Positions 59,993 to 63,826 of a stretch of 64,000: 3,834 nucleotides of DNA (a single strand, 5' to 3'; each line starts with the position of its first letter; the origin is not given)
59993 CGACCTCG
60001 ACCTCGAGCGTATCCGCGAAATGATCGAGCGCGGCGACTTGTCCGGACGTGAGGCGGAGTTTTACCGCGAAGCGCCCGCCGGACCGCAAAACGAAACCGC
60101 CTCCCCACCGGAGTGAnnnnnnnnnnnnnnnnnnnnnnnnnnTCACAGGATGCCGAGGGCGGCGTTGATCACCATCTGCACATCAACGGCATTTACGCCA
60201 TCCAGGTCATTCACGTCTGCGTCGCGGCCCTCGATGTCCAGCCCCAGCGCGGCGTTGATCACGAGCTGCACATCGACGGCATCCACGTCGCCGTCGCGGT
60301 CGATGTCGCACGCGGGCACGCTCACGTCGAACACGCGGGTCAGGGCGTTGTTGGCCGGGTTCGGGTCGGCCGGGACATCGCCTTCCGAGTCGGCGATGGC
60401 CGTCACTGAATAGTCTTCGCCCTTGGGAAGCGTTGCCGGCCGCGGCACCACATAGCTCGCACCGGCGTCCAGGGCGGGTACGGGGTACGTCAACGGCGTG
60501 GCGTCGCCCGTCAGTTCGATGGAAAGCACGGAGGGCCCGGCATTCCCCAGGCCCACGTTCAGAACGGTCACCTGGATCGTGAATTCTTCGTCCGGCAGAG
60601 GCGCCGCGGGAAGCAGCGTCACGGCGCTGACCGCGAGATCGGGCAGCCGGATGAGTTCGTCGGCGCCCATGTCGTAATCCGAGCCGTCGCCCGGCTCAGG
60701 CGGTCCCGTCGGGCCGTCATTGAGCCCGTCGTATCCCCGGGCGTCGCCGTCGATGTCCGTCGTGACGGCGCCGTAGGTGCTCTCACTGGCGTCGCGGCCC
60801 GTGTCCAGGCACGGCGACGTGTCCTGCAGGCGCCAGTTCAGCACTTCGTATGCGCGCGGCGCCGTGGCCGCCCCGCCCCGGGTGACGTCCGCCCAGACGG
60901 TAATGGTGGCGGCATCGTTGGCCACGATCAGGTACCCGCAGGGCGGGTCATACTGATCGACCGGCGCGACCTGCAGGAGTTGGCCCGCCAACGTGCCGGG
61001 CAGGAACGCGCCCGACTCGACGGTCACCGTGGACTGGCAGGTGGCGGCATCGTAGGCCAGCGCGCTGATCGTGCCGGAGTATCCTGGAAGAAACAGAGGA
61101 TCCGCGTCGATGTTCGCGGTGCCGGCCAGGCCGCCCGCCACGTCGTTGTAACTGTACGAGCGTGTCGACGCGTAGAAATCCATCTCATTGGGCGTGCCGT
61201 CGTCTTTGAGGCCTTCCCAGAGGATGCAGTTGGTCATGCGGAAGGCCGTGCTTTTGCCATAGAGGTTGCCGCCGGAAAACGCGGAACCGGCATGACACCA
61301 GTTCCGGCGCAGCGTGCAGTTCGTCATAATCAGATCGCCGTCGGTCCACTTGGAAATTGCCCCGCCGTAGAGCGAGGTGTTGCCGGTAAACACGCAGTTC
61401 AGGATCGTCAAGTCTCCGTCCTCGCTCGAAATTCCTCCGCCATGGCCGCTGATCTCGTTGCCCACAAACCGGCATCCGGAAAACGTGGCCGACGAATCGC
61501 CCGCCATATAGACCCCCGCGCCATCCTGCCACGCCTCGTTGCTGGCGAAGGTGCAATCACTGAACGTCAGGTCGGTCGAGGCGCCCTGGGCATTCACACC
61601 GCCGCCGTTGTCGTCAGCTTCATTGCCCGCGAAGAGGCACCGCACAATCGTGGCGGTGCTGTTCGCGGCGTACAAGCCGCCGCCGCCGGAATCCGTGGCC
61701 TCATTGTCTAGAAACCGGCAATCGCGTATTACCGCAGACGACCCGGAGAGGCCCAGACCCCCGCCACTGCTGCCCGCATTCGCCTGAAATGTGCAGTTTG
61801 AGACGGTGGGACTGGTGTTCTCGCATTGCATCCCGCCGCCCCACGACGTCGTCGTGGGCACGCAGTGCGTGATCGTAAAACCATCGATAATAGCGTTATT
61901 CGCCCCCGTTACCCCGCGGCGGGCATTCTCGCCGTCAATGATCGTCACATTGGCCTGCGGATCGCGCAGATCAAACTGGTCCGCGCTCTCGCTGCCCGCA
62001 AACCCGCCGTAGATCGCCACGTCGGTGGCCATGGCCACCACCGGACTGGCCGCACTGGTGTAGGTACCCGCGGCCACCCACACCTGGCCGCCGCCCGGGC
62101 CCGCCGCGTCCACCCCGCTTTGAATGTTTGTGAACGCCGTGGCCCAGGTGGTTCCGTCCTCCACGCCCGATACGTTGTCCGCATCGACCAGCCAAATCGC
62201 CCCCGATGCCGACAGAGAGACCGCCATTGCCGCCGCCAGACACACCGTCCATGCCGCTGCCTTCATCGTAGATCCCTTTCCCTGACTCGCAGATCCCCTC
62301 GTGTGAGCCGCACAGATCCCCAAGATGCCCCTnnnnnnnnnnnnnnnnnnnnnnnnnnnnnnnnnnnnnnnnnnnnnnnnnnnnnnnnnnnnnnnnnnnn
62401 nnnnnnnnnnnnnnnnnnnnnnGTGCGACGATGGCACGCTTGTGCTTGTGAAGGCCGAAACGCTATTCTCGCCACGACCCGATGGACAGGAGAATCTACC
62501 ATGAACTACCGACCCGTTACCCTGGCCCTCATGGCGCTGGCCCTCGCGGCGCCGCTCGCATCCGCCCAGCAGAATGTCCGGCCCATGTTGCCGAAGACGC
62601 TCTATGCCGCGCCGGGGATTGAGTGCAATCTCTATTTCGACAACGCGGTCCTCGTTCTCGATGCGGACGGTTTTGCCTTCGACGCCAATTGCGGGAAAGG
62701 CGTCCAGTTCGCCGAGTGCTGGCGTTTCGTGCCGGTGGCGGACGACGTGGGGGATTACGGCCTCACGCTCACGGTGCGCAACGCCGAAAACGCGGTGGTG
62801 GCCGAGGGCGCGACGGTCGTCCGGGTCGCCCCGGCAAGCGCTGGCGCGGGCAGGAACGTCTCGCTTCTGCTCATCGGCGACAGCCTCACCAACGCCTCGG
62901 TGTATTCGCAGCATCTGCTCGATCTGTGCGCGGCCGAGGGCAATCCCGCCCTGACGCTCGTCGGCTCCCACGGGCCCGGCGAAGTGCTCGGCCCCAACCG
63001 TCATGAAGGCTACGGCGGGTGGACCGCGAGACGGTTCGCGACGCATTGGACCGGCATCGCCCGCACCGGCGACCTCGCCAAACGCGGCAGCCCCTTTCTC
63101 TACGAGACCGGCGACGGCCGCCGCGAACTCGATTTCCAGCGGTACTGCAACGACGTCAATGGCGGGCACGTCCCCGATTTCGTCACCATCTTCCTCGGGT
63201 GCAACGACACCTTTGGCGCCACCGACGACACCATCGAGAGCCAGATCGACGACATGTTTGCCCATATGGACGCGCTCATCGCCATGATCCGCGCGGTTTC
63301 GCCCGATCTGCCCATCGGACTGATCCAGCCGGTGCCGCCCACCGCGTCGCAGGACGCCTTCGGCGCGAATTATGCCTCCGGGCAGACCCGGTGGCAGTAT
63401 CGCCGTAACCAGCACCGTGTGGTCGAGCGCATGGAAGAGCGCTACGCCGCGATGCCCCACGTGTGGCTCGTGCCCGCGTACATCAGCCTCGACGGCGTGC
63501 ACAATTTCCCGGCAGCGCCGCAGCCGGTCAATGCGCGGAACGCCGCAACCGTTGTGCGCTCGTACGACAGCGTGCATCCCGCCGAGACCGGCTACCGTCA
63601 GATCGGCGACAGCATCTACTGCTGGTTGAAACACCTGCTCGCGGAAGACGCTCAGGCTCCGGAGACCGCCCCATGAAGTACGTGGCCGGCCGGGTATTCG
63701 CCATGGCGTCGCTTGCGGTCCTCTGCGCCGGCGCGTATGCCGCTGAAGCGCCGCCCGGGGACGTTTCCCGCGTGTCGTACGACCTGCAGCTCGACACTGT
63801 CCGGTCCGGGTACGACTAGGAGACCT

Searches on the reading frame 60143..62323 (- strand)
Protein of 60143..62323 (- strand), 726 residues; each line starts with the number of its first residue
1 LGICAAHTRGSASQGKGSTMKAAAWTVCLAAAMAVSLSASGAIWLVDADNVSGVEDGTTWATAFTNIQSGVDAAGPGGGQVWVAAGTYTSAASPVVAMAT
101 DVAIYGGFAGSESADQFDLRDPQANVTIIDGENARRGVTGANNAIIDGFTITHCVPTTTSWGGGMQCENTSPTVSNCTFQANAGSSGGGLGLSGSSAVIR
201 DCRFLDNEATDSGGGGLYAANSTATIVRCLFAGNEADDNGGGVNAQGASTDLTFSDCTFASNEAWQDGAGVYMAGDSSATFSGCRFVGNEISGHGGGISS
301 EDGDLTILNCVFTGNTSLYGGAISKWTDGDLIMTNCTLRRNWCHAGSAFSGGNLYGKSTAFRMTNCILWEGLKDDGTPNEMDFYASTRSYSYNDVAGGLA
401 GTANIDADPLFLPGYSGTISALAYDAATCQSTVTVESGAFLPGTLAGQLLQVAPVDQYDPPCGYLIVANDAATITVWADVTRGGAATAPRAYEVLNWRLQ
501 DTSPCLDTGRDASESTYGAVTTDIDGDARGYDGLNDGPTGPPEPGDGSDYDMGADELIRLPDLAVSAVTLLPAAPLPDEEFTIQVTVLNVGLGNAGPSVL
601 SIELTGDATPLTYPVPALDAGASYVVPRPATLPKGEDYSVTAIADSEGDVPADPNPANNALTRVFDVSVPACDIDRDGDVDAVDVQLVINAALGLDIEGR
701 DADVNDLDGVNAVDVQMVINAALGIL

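Call 56: search_protein_families(library=pfam, proteins=[window:60143-62323:-], max_evalue=0.00001)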
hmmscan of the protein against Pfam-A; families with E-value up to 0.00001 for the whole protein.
window:60143-62323:- (726 aa): 3 families
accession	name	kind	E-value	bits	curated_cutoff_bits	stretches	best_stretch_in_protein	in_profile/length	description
PF13229.12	Beta_helix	-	7.9e-17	61.8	25.9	2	136-229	72-156/158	Right handed beta helix region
PF07705.17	CARDB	-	2.4e-11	44.2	22.7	1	561-662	2-100/101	CARDB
PF05048.19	NosD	-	6.2e-06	26.2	23.6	0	173-356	45-208/212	Periplasmic copper-binding protein (NosD)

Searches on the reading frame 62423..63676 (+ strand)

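Call 56: search_protein_families(library=pfam, proteins=[window:62423-63676:+], max_evalue=0.00001)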
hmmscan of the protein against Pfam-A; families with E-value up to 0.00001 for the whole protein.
window:62423-63676:+ (417 aa): 2 families
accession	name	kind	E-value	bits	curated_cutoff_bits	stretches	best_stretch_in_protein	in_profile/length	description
PF13472.12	Lipase_GDSL_2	-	4.8e-10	40.7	32.9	1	151-392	2-177/178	GDSL-like Lipase/Acylhydrolase family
PF00657.28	Lipase_GDSL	-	1.4e-07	32.3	23.6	1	149-397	2-207/208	GDSL-like Lipase/Acylhydrolase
